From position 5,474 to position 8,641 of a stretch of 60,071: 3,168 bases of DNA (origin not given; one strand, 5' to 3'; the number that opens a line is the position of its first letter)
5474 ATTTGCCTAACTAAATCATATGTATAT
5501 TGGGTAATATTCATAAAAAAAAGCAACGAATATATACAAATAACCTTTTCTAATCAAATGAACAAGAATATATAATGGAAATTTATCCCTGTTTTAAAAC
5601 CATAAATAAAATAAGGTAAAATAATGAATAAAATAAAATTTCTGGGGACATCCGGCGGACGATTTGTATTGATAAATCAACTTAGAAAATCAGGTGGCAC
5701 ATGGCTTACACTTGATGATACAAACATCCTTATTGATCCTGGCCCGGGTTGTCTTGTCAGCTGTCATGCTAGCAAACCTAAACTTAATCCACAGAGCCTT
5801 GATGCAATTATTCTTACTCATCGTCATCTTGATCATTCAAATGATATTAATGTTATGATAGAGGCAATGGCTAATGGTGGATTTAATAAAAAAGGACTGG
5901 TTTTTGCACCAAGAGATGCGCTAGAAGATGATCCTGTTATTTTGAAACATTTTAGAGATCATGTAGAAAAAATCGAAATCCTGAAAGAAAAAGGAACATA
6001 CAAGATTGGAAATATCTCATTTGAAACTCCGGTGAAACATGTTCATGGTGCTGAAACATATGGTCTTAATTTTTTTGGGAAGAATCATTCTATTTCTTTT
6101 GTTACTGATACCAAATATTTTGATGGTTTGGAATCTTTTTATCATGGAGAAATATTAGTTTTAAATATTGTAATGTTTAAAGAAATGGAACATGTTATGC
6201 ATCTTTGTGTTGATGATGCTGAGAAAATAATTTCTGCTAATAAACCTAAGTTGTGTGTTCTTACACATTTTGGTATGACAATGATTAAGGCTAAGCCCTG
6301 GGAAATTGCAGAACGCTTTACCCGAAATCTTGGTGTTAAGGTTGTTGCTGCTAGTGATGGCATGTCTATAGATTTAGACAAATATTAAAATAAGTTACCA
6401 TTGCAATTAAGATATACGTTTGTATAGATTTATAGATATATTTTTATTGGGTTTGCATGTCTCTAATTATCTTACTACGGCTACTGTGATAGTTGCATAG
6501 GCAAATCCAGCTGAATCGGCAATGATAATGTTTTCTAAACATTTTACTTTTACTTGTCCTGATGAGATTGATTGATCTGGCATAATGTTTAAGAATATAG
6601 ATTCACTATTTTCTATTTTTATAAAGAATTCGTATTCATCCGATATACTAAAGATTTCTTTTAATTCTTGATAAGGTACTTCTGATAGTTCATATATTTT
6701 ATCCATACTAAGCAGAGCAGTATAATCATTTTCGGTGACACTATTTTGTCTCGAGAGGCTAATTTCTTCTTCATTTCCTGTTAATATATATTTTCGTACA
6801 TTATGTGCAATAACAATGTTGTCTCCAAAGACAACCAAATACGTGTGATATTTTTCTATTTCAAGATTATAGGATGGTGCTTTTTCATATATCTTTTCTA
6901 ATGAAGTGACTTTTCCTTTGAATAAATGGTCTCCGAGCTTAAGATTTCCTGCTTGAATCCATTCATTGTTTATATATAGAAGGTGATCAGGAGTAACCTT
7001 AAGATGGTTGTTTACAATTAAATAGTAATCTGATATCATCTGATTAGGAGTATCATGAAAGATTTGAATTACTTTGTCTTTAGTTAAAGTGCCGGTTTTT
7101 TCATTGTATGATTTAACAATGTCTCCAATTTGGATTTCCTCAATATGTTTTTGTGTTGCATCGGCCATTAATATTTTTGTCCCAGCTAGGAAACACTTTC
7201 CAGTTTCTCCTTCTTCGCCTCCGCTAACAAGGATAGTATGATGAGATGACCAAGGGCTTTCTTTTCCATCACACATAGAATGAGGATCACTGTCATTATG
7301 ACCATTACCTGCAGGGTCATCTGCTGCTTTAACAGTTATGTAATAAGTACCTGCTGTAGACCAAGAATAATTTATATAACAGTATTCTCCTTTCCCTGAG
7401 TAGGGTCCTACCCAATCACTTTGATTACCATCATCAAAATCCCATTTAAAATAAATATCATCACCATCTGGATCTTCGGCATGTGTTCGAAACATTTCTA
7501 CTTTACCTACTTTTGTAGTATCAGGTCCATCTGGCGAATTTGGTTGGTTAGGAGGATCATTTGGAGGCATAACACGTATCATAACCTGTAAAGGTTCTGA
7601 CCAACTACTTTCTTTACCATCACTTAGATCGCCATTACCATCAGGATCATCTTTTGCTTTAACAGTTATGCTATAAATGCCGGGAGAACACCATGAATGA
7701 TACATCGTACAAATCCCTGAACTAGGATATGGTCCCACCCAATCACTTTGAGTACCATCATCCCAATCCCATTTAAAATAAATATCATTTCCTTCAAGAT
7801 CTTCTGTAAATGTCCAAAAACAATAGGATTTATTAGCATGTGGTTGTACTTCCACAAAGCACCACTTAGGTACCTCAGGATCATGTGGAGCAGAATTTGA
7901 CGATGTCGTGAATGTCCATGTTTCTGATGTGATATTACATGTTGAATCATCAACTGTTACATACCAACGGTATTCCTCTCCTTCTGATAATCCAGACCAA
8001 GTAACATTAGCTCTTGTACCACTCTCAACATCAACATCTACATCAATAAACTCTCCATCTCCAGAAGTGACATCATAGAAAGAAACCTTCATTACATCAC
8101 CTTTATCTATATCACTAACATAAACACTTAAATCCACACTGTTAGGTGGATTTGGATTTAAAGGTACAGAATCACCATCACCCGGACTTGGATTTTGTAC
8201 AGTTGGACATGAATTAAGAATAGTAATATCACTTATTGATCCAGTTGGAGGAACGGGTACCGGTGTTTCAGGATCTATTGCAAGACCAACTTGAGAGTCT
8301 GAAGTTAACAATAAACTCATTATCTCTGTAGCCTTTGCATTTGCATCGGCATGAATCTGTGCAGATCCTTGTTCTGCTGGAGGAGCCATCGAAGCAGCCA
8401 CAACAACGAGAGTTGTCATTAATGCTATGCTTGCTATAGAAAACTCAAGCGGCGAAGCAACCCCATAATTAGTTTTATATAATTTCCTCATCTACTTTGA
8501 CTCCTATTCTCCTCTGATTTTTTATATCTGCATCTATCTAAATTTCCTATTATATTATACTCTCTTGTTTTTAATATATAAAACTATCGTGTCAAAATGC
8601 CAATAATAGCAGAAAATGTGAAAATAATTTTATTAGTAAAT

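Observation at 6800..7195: Complete mini-intein-like Hint domain inside a secreted pilin-like protein, with a non-nucleophilic +1 residue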

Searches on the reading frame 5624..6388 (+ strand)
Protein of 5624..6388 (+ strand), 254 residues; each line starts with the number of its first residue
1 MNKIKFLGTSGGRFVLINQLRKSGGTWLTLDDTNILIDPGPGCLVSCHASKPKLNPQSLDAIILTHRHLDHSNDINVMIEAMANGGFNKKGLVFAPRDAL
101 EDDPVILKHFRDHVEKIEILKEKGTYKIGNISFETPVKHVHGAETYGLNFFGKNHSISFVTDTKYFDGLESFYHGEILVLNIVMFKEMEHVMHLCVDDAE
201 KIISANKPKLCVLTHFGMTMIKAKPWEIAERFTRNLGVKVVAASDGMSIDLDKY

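Call 11: search_protein_families(library=pfam, proteins=[window:5624-6388:+], max_evalue=0.01)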
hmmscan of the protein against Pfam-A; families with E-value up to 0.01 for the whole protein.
window:5624-6388:+ (254 aa): 3 families
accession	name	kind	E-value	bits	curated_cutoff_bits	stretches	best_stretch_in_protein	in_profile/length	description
PF12706.13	Lactamase_B_2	-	2.3e-23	83.3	27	1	33-216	1-200/200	Beta-lactamase superfamily domain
PF00753.33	Lactamase_B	-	1.5e-08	35.3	22.7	1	29-136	12-125/196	Metallo-beta-lactamase superfamily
PF13483.12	Lactamase_B_3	-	8.9e-05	23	24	1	29-191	13-126/160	Beta-lactamase superfamily domain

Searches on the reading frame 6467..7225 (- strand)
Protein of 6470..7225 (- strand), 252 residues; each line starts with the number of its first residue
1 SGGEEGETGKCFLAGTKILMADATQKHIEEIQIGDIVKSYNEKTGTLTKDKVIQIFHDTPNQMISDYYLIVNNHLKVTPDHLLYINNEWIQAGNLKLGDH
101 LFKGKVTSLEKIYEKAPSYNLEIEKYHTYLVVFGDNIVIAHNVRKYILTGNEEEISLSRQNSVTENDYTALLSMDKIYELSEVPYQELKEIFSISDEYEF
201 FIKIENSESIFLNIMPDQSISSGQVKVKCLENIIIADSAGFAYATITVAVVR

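Call 8: find_homologous_proteins(query=window:6470-7225:-, max_evalue=0.001)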
Query seq(252 aa) (252 aa): 8 proteins with E <= 0.001 among 321 candidates.
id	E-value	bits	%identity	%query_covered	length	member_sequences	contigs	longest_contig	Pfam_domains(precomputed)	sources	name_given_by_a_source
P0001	1.6e-135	468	85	96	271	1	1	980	PF07591.16,PF05203.22,PF01079.26,PF14890.12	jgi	-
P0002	3.6e-101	356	69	92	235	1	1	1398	PF07591.16,PF01079.26,PF14890.12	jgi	jgi:intein/homing endonuclease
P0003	2.9e-87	310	57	97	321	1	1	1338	PF07591.16,PF14623.12,PF05203.22,PF01079.26,PF14890.12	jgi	-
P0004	8.9e-76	273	63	79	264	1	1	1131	PF07591.16,PF05203.22,PF01079.26,PF14890.12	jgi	jgi:intein/homing endonuclease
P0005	2.1e-59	219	45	96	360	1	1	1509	PF07591.16,PF00801.27,PF05203.22,PF18911.7,PF14890.12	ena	-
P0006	4.8e-51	192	64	57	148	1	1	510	-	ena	-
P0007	8.8e-35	139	50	53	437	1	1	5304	PF07591.16,PF14623.12,PF14890.12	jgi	jgi:hypothetical protein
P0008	1.6e-33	135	54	54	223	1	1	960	PF07591.16,PF14623.12,PF01079.26,PF13403.12,PF14890.12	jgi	jgi:hypothetical protein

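Call 17: find_related_loci(query=A2, collection=genome_contigs, flank=10000)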
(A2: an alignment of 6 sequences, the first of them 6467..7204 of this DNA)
Query A2 (245 aa) in genome_contigs; peptide patterns used: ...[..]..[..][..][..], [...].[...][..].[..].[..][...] (x = any residue, [..] = any of these).
246 stretches matched a pattern; 173 encode a relative of the query (tblastn E <= 1e-3); the best 80 are kept; 79 distinct loci.
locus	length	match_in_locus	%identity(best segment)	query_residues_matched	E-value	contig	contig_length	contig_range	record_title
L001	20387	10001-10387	54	4-135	2e-45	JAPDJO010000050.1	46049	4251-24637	MAG: Thermoplasmatota archaeon isolate S4B1_HD70 c_000000000281, whole genome shotgun sequence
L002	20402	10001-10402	47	2-135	2e-41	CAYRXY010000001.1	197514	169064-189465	MAG TPA_asm: uncultured archaeon isolate SRP141559_co1_164 genome assembly, contig: NODE_5_length_197514_cov_79.180169,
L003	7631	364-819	44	1-145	1e-35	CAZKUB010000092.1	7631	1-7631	MAG TPA_asm: uncultured Thermoplasmatales archaeon isolate SRP067234_co1_75 genome assembly, contig: k99_22785, whole ge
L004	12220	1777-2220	47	4-145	2e-35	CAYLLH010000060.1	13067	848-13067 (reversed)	MAG TPA_asm: uncultured Thermoplasmatales archaeon isolate SRP067234_co1_161 genome assembly, contig: k99_1104297, whole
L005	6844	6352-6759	44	4-135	1e-33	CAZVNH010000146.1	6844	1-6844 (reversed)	MAG TPA_asm: uncultured Thermoplasmatales archaeon isolate binchicken_co338_5 genome assembly, contig: NODE_3237_length_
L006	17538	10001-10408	47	4-135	5e-33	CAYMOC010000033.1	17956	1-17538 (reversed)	MAG TPA_asm: uncultured Thermoplasmatales archaeon isolate SRP332253_co1_209 genome assembly, contig: NODE_5076_length_1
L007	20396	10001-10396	43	4-135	2e-30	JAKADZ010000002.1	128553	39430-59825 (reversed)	MAG: Nanoarchaeota archaeon isolate WY1.bin114 NODE_208_length_128553_cov_5.031341, whole genome shotgun sequence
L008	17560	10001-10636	41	3-138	1e-27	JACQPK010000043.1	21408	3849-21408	MAG: Elusimicrobia bacterium isolate NC_groundwater_1305_Ag_S-0.2um_70_34 S_p2_S4_coassembly_k141_322712, whole genome s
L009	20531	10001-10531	36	4-176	3e-27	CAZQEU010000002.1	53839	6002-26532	MAG TPA_asm: uncultured Thermoplasmatales archaeon isolate SRP332253_co2_91 genome assembly, contig: NODE_502_length_538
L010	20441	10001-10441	40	4-144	5e-27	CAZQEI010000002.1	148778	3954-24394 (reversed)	MAG TPA_asm: uncultured Gammaproteobacteria bacterium isolate SRP272421_co2_478 genome assembly, contig: NODE_61_length_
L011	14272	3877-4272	43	2-137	1e-26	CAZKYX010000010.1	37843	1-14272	MAG TPA_asm: uncultured Gammaproteobacteria bacterium isolate SRP286056_co1_17 genome assembly, contig: NODE_1131_length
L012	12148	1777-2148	40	2-124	2e-24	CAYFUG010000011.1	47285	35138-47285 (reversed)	MAG TPA_asm: uncultured Bdellovibrionales bacterium isolate ERP107533_co1_14 genome assembly, contig: NODE_243_length_47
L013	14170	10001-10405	42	2-138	3e-24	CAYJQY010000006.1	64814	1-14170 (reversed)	MAG TPA_asm: uncultured Candidatus Saccharibacteria bacterium isolate ERP125453_co1_47 genome assembly, contig: NODE_266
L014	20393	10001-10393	40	2-135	4e-24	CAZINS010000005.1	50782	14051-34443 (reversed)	MAG TPA_asm: uncultured Gammaproteobacteria bacterium isolate binchicken_co22_135 genome assembly, contig: NODE_717_leng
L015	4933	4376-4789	42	4-131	1e-23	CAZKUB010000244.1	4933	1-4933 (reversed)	MAG TPA_asm: uncultured Thermoplasmatales archaeon isolate SRP067234_co1_75 genome assembly, contig: k99_733351, whole g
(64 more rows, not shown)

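Call 31: search_protein_families(library=pfam, proteins=[L006:146-2587:+, L006:2607-4586:+, L006:4623-5516:+, L006:5525-6529:+, L006:14034-15116:+, L006:15457-17439:+, L009:2920-5793:+, L009:5790-7664:+, L001:8588-11986:+], max_evalue=0.001)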
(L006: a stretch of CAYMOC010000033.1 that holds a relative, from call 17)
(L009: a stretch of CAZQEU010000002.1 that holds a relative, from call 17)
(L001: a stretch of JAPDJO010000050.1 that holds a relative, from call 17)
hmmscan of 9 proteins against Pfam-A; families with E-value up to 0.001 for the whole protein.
L006:146-2587:+ (813 aa): 1 family
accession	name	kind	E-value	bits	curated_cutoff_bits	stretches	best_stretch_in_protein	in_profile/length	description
PF00437.27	T2SSE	-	2.6e-34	118.9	24.9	1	450-776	31-345/370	Type II/IV secretion system protein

L006:2607-4586:+ (659 aa): 2 families
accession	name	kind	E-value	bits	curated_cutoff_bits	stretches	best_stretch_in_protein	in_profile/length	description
PF00437.27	T2SSE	-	4e-37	128.2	24.9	1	178-480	31-323/370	Type II/IV secretion system protein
PF14520.12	HHH_5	-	5.9e-08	33.5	27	1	604-657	3-56/57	Helix-hairpin-helix domain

L006:4623-5516:+ (297 aa): 2 families
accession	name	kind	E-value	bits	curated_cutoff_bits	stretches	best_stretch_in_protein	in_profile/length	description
PF00482.28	T2SSF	-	1.4e-19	70.7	25.2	1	126-253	2-124/125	Type II secretion system (T2SS), protein F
PF12983.12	DUF3867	-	0.00065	20.3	27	0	176-230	8-62/185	Protein of unknown function (DUF3867)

L006:5525-6529:+ (334 aa): 1 family
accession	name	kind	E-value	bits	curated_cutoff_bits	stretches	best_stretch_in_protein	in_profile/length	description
PF00482.28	T2SSF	-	4.4e-24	85.3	25.2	1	126-251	1-123/125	Type II secretion system (T2SS), protein F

L006:14034-15116:+ (360 aa): 3 families
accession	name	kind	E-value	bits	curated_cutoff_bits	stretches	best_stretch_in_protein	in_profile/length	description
PF01079.26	Hint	-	2.4e-06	27.7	29.7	1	92-175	5-93/213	Hint module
PF14623.11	Vint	-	5.5e-06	26.7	27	1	99-172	1-68/166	Hint-domain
PF14890.11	Intein_splicing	-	2.4e-05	24.6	35.8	1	112-249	77-155/155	Intein splicing domain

L006:15457-17439:+ (660 aa): 7 families
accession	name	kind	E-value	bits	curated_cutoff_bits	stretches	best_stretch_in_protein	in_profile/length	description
PF17963.7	Big_9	-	1.8e-10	42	23.6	1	123-219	1-88/89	Bacterial Ig domain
PF08517.17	AXH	-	2.1e-07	31.9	33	1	457-563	1-113/116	Ataxin-1 and HBP1 module (AXH)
PF05203.21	Hom_end_hint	-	3e-07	31.1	32.1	1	456-485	1-30/228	Hom_end-associated Hint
PF17803.7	Cadherin_4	-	1.9e-05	25.5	25.1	1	123-158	11-48/71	Bacterial cadherin-like domain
PF01079.26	Hint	-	2.2e-05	24.6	29.7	1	454-533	11-95/213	Hint module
PF14890.11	Intein_splicing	-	3.2e-05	24.2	35.8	1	463-603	1-155/155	Intein splicing domain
PF07591.16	PT-HINT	-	6.7e-05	23.6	27.7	0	466-599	5-125/137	Pretoxin HINT domain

L009:2920-5793:+ (957 aa): 1 family
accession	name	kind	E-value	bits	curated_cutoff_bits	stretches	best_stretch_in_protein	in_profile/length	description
PF00437.27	T2SSE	-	2.2e-34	119.1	24.9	1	603-923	36-345/370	Type II/IV secretion system protein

L009:5790-7664:+ (624 aa): 3 families
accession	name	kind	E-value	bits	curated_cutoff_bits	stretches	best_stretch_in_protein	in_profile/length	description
PF00437.27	T2SSE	-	6.1e-35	121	24.9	1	185-436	37-287/370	Type II/IV secretion system protein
PF14520.12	HHH_5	-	4.9e-06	27.4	27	1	568-620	3-56/57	Helix-hairpin-helix domain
PF22993.4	SAM_EPH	-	0.00012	22.2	27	1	580-619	20-59/60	Ephrin receptor 1 SAM domain-like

L001:8588-11986:+ (1132 aa): 9 families
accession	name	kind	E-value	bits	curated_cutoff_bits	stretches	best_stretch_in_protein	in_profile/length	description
PF07591.16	PT-HINT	-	1.2e-23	84.3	27.7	2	480-592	3-123/137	Pretoxin HINT domain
PF14890.11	Intein_splicing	-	9.2e-19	68.2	35.8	1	479-562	1-93/155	Intein splicing domain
PF01079.26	Hint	-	4.2e-18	66.2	29.7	2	470-573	11-115/213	Hint module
PF14623.11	Vint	-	4.3e-16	59.6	27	2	472-559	2-80/166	Hint-domain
PF05203.21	Hom_end_hint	-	4.7e-16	59.9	32.1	2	472-504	1-33/228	Hom_end-associated Hint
PF18998.6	Flg_new_2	-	6.3e-13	49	23.6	1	620-688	2-71/73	Divergent InlB B-repeat domain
PF08517.17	AXH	-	3.2e-09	37.8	33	1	473-548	1-84/116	Ataxin-1 and HBP1 module (AXH)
PF13403.11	Hint_2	-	5e-09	37.1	28.4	0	471-523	1-60/147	Hint domain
PF07705.17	CARDB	-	0.00043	20.9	22.7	0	123-224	3-99/101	CARDB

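Call 49: find_encoding_contigs(protein=P0007, flank=5000, max_places=3)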
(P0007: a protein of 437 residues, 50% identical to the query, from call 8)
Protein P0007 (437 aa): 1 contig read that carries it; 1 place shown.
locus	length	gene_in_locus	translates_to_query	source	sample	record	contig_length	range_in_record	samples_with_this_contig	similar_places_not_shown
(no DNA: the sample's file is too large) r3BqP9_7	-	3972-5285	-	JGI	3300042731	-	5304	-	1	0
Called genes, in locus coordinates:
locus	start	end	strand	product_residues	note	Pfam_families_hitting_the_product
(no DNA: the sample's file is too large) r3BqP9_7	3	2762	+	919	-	?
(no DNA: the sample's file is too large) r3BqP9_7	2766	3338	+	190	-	-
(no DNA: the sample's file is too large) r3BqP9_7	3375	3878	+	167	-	-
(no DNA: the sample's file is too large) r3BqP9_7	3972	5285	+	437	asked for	PF07591:PT-HINT, PF14623:Vint (weak), PF14890:Intein_splicing (weak)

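Call 50: find_encoding_contigs(protein=P0005, flank=5000, max_places=3)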
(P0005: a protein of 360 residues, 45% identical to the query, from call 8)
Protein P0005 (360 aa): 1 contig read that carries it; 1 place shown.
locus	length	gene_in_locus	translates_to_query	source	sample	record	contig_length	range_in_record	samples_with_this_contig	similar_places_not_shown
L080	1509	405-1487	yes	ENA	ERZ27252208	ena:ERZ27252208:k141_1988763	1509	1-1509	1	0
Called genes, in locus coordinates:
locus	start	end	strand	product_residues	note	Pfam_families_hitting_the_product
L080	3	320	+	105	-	?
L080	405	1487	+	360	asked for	PF18911:PKD_4 (weak), PF00801:PKD (weak), PF14890:Intein_splicing (weak), PF05203:Hom_end_hint (weak), PF07591:PT-HINT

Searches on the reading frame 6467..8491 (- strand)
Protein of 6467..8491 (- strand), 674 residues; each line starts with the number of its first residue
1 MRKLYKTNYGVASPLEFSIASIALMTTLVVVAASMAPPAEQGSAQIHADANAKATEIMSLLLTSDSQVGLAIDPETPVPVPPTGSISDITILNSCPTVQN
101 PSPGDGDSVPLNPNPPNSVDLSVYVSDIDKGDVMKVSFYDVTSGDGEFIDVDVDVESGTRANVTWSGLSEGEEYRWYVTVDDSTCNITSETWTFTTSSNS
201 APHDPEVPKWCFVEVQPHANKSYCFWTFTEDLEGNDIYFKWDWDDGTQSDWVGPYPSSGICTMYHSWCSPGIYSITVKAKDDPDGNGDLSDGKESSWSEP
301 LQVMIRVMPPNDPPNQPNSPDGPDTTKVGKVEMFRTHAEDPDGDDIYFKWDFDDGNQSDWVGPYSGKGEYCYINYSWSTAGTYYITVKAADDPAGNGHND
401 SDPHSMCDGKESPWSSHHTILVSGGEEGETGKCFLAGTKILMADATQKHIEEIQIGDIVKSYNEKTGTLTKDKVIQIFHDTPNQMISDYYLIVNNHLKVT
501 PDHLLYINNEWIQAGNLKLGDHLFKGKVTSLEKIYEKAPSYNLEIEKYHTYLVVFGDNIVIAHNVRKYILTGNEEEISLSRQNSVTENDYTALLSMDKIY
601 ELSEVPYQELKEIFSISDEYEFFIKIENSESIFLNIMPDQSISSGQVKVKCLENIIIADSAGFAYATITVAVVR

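Call 3: search_protein_families(library=pfam, proteins=[window:6467-8491:-], max_evalue=1)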
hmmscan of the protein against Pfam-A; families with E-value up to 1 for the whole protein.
window:6467-8491:- (674 aa): 10 families
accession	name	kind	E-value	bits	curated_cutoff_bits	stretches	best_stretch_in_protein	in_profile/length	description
PF00801.26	PKD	-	7.9e-14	51.9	23.5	2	337-392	22-68/80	PKD domain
PF07591.16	PT-HINT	-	2.4e-11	44.5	27.7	1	446-554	7-123/137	Pretoxin HINT domain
PF01079.26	Hint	-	2.1e-10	41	29.7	1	429-536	9-116/213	Hint module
PF14890.11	Intein_splicing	-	2e-07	31.4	35.8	1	441-591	2-132/155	Intein splicing domain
PF18911.6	PKD_4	-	2.5e-06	27.9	27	2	325-399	13-78/85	PKD domain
PF05203.21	Hom_end_hint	-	1.5e-05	25.6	32.1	1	433-459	1-27/228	Hom_end-associated Hint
PF14623.11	Vint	-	3e-05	24.3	27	1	433-577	2-134/166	Hint-domain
PF25788.1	Ig_Rha78A_N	-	0.082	13.6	27.4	0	153-196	54-101/105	Rha78A-like, N-terminal immunoglobulin domain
PF08517.17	AXH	-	0.15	13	33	1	434-485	1-53/116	Ataxin-1 and HBP1 module (AXH)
PF07495.19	Y_Y_Y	-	0.29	11.5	26.6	0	269-283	36-50/65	Y_Y_Y domain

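Call 4: search_protein_families(library=ncbifam, proteins=[window:6467-8491:-], max_evalue=1)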
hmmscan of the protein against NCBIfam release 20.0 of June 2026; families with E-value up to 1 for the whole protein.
window:6467-8491:- (674 aa): 7 families
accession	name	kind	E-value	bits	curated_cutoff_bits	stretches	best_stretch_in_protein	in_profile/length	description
NF058578.1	CPR_pilus_PamR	equivalog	0.00071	18.5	300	1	240-282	184-225/297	pilus system RbmA-like protein PamR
TIGR01445.1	intein_Nterm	domain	0.0018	19.2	24.5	1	433-506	1-82/83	intein N-terminal splicing region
TIGR03769.1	P_ac_wall_RPT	domain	0.0046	17.5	30.9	0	270-297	12-33/41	TIGR03769 domain-containing protein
NF038162.1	RtcB_rel_intein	exception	0.019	12.9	1150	1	422-523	84-187/961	intein-containing RtcB family protein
NF038136.1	rSAM_Rv_intein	exception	0.039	12.8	700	1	433-463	76-106/574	intein-containing Rv2578c family radical SAM protein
NF007072.0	PRK09519.1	equivalog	0.14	10.4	1024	1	432-525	251-346/790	intein-containing recombinase RecA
TIGR01443.1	intein_Cterm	domain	0.3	11.4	15.6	0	541-564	3-23/24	intein C-terminal splicing region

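Call 48: find_encoding_contigs(protein=window:6467-8491:-, flank=3000, max_places=4)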
Protein window:6467-8491:- (674 aa): no gene with exactly this product is on record in the collection.
